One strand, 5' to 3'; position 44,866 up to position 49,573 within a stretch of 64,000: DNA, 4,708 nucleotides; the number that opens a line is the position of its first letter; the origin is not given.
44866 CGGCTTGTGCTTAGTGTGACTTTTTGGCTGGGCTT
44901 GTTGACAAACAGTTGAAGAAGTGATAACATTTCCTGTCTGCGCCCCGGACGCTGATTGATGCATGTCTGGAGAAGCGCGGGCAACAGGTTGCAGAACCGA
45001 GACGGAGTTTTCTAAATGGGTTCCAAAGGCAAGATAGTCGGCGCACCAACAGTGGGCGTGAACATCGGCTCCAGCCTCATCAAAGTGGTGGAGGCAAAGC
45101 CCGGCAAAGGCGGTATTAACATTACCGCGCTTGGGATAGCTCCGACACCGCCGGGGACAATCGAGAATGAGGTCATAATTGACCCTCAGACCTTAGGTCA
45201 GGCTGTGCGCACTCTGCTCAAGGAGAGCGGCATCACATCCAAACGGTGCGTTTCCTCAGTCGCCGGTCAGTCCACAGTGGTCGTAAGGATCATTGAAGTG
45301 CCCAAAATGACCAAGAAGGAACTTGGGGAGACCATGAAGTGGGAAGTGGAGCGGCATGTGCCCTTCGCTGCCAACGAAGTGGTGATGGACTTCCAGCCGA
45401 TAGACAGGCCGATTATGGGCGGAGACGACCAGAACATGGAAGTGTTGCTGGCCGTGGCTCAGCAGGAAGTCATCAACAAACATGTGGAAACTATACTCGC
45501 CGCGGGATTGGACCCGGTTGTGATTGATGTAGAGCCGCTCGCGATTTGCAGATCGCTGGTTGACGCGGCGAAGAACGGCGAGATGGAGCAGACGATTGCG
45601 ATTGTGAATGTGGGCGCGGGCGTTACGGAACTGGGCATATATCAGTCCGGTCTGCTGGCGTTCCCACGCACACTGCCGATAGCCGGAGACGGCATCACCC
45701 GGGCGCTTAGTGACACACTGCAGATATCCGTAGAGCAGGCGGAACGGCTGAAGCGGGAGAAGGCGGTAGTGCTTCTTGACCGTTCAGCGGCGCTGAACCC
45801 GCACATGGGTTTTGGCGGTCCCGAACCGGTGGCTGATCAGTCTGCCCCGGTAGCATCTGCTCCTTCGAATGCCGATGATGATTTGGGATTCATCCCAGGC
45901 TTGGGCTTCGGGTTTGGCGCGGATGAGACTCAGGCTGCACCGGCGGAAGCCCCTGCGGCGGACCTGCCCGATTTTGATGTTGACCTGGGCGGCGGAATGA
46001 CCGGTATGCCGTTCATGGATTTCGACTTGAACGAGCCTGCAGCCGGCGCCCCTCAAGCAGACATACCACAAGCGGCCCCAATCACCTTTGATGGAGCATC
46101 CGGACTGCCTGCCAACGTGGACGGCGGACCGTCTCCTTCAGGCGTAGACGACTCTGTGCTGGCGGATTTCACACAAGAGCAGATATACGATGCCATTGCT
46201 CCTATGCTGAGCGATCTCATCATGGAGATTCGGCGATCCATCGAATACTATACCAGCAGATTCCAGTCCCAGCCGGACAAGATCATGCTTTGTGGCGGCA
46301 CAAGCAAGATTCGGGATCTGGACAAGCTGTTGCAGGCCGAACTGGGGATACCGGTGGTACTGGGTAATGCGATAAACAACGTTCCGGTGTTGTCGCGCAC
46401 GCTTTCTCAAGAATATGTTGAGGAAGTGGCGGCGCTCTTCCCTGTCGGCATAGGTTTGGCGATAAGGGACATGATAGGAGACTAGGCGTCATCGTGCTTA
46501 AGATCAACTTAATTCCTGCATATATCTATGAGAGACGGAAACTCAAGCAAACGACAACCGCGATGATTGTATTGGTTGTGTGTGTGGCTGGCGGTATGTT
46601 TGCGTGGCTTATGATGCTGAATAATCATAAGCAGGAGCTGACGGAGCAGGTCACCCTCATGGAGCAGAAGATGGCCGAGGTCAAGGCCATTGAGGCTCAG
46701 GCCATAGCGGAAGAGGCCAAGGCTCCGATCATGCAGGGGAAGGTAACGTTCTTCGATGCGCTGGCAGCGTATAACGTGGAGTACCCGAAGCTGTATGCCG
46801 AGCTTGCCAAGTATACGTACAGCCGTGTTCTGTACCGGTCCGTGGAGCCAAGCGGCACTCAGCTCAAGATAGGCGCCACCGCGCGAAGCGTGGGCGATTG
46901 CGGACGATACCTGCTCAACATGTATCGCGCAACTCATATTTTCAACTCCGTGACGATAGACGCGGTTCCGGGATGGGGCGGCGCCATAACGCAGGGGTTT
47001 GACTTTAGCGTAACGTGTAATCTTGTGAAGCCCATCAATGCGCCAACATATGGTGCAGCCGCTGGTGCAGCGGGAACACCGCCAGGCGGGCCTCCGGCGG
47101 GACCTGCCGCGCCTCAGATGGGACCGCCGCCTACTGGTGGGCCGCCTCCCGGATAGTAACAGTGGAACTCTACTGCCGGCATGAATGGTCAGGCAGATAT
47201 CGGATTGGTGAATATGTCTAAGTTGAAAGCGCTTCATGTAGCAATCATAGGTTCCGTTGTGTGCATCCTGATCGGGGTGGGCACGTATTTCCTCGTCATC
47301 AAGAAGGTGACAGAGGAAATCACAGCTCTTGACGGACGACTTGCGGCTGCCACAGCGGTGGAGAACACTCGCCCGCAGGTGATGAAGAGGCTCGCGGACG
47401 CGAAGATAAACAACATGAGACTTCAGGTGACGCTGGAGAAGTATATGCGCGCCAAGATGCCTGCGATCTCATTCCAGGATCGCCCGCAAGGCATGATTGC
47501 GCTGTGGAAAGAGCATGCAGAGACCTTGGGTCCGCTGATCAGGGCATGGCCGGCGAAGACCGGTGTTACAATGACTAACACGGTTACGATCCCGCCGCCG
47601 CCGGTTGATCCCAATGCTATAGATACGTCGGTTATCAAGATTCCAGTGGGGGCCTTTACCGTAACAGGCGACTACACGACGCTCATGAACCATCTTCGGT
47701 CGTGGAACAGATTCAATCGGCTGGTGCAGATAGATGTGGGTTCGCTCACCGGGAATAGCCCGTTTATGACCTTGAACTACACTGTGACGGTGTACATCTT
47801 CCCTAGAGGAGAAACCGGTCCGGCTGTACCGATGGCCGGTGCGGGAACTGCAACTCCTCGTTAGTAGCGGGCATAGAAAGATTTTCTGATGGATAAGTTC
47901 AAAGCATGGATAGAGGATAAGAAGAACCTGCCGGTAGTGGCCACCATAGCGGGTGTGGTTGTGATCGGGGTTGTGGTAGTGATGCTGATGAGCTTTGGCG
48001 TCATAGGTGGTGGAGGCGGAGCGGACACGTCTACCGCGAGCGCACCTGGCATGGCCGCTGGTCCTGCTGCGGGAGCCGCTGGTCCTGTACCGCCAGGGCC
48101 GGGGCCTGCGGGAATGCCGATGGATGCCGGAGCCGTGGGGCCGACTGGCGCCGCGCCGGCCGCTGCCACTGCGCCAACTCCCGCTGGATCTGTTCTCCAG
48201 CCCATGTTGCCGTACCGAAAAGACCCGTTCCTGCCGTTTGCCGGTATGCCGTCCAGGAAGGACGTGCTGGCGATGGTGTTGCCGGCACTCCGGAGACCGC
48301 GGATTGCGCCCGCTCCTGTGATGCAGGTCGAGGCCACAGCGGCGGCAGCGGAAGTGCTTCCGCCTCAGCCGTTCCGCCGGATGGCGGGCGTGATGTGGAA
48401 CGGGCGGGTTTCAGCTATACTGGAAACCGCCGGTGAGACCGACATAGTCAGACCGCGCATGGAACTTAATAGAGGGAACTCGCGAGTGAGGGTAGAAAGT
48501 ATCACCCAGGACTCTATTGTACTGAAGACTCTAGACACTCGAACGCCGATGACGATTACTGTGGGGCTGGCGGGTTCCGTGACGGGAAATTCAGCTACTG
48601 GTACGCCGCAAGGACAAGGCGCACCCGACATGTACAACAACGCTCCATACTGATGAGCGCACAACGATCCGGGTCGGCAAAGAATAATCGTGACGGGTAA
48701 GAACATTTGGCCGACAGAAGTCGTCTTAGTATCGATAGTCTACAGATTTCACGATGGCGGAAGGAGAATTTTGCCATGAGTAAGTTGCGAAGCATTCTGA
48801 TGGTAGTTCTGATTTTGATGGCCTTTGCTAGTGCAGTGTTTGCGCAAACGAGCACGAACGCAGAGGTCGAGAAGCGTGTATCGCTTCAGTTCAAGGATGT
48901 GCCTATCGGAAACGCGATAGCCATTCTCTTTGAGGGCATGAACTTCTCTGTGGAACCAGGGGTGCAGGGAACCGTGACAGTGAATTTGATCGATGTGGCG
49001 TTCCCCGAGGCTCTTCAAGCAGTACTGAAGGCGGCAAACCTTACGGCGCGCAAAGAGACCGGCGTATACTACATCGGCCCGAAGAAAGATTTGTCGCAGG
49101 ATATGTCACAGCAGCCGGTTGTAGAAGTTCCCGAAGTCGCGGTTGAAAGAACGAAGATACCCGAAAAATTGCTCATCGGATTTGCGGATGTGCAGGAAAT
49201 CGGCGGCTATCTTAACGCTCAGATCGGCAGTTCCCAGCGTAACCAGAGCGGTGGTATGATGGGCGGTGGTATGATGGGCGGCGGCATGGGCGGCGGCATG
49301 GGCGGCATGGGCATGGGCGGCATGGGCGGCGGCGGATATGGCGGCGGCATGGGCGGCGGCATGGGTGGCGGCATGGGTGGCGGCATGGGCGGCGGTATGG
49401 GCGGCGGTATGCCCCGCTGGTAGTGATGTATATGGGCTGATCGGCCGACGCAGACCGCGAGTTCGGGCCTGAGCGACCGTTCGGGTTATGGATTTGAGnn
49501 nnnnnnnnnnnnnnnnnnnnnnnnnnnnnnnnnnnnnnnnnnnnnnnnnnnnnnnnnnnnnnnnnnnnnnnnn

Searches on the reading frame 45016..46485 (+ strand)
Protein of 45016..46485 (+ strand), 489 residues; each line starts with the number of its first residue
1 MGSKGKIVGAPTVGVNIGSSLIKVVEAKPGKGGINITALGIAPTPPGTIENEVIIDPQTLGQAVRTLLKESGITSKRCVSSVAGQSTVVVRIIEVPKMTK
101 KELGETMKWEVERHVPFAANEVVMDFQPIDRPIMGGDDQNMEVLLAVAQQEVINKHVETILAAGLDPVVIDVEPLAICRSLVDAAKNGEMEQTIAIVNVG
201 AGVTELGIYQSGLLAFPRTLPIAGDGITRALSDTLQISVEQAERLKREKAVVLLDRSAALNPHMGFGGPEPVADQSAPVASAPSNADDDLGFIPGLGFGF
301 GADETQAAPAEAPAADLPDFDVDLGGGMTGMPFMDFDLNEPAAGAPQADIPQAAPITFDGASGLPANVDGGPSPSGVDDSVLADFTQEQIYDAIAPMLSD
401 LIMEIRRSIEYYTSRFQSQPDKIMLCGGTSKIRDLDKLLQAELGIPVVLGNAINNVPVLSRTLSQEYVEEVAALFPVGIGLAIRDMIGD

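Call 7: search_protein_families(library=pfam, proteins=[window:45016-46485:+], max_evalue=0.01)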
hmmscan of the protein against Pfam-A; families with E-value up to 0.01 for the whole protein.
window:45016-46485:+ (489 aa): 3 families
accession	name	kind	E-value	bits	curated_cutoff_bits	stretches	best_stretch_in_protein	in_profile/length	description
PF11104.14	PilM_2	-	3.3e-53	181.2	27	2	14-250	1-238/340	Type IV pilus assembly protein PilM;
PF14450.12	FtsA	-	1.7e-14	54.7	31.8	1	195-452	1-112/127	Cell division protein FtsA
PF06723.19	MreB_Mbl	-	8.1e-08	31.9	27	1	385-452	237-306/327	MreB/Mbl protein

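Call 79: search_protein_families(library=ncbifam, proteins=[window:45016-46485:+], max_evalue=0.00001)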
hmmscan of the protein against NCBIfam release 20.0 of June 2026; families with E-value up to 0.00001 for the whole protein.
window:45016-46485:+ (489 aa): 7 families
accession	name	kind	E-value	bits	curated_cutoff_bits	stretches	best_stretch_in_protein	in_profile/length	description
TIGR01175.1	pilM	subfamily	1.5e-60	205.1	133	2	12-263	5-259/348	type IV pilus assembly protein PilM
NF045709.1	Amuc_1101_fam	equivalog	1.1e-37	130.2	650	2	59-256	53-241/608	Amuc_1101 family PilM-like pilus complex protein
TIGR01174.1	ftsA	equivalog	1.6e-19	70.3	175.85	1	13-255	3-259/371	cell division protein FtsA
TIGR02529.1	EutJ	subfamily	2.8e-09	36.8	152.1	0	153-249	77-165/239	ethanolamine utilization protein EutJ family protein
NF011660.0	PRK15080.1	equivalog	9.7e-09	34.8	182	0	193-249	142-198/277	ethanolamine utilization protein EutJ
NF010539.0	PRK13927.1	subfamily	8.7e-08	31.4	293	0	384-451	243-312/339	rod shape-determining protein MreB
TIGR00904.1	mreB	subfamily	7.3e-06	25.3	365.75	0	385-451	244-312/334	MreB/Mrl family cell shape determining protein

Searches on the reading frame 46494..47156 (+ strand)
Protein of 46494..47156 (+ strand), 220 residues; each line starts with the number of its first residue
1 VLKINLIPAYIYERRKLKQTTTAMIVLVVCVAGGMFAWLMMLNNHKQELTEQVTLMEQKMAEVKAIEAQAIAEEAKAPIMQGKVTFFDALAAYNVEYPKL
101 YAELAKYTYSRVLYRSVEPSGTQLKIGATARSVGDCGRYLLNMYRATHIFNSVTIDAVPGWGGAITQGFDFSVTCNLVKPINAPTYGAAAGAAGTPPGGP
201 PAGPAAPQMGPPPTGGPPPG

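Call 7: search_protein_families(library=pfam, proteins=[window:46494-47156:+], max_evalue=0.01)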
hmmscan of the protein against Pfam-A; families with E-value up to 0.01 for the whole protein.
window:46494-47156:+ (220 aa): 0 families

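Call 8: search_protein_families(library=ncbifam, proteins=[window:46494-47156:+], max_evalue=0.1)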
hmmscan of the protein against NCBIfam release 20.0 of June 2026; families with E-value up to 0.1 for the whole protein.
window:46494-47156:+ (220 aa): 4 families
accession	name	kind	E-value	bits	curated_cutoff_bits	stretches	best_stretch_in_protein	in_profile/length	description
NF045709.1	Amuc_1101_fam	equivalog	1.2e-06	27.6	650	1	2-111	355-464/608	Amuc_1101 family PilM-like pilus complex protein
NF004285.1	PRK05696.1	equivalog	0.038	13.8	179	1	15-64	16-62/171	flagellar basal body-associated protein FliL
TIGR03931.1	T7SS_Rv3446c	hypoth_equivalog_domain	0.067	13.5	47.6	1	26-133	6-105/194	type VII secretion-associated protein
NF005411.0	PRK06975.1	equivalog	0.079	11.3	414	1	19-76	328-385/660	fused uroporphyrinogen-III synthase HemD/membrane protein HemX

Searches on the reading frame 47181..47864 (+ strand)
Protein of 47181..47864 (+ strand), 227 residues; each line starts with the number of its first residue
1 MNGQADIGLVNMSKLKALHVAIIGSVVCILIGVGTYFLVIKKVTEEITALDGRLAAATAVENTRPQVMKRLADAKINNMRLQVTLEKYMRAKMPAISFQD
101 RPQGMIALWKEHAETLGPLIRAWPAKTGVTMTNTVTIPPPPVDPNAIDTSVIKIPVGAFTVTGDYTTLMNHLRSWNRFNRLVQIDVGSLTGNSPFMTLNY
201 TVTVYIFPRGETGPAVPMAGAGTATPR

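Call 7: search_protein_families(library=pfam, proteins=[window:47181-47864:+], max_evalue=0.01)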
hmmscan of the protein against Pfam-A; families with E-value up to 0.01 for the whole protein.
window:47181-47864:+ (227 aa): 0 families

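Call 8: search_protein_families(library=ncbifam, proteins=[window:47181-47864:+], max_evalue=0.1)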
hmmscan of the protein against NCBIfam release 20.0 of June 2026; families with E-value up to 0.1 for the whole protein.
window:47181-47864:+ (227 aa): 2 families
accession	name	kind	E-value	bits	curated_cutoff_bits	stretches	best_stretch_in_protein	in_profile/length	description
NF004285.1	PRK05696.1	equivalog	0.0061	16.4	179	1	12-79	15-81/171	flagellar basal body-associated protein FliL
NF040576.1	T2SS_GspM_XpsM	equivalog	0.09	12.4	60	0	16-76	3-63/180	type II secretion system protein GspM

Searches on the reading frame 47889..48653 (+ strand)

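Call 7: search_protein_families(library=pfam, proteins=[window:47889-48653:+], max_evalue=0.01)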
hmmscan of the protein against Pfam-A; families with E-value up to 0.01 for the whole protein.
window:47889-48653:+ (254 aa): 0 families

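Call 8: search_protein_families(library=ncbifam, proteins=[window:47889-48653:+], max_evalue=0.1)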
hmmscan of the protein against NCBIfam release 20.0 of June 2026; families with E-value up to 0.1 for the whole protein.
window:47889-48653:+ (254 aa): 2 families
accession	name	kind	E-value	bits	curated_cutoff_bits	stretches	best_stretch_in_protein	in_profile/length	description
NF011520.0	PRK14959.1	equivalog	0.011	14.3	798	1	40-186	372-512/624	DNA polymerase III subunits gamma and tau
TIGR01021.1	rpsE_bact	equivalog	0.063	13.1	164.05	0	146-195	77-125/156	30S ribosomal protein S5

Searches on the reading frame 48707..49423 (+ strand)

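Call 7: search_protein_families(library=pfam, proteins=[window:48707-49423:+], max_evalue=0.01)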
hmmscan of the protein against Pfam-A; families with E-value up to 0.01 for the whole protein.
window:48707-49423:+ (238 aa): 1 family
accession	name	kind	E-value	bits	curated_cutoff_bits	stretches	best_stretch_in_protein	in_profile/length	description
PF07660.19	STN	-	4.6e-10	39.6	28.4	1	78-126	1-52/52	Secretin and TonB N terminus short domain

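Call 79: search_protein_families(library=ncbifam, proteins=[window:48707-49423:+], max_evalue=0.00001)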
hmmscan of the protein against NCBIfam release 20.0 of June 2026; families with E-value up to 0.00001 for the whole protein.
window:48707-49423:+ (238 aa): 3 families
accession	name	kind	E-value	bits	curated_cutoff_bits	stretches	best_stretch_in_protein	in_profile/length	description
TIGR02515.1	IV_pilus_PilQ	subfamily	5.2e-15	55.4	284.35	1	56-178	2-125/428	type IV pilus secretin PilQ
NF010083.0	PRK13568.1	equivalog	2.9e-11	42.8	554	1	41-174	11-145/419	DNA uptake porin HofQ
NF007851.2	PRK10560.1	exception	2.3e-09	36.6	598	1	47-135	13-103/412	DNA uptake porin HofQ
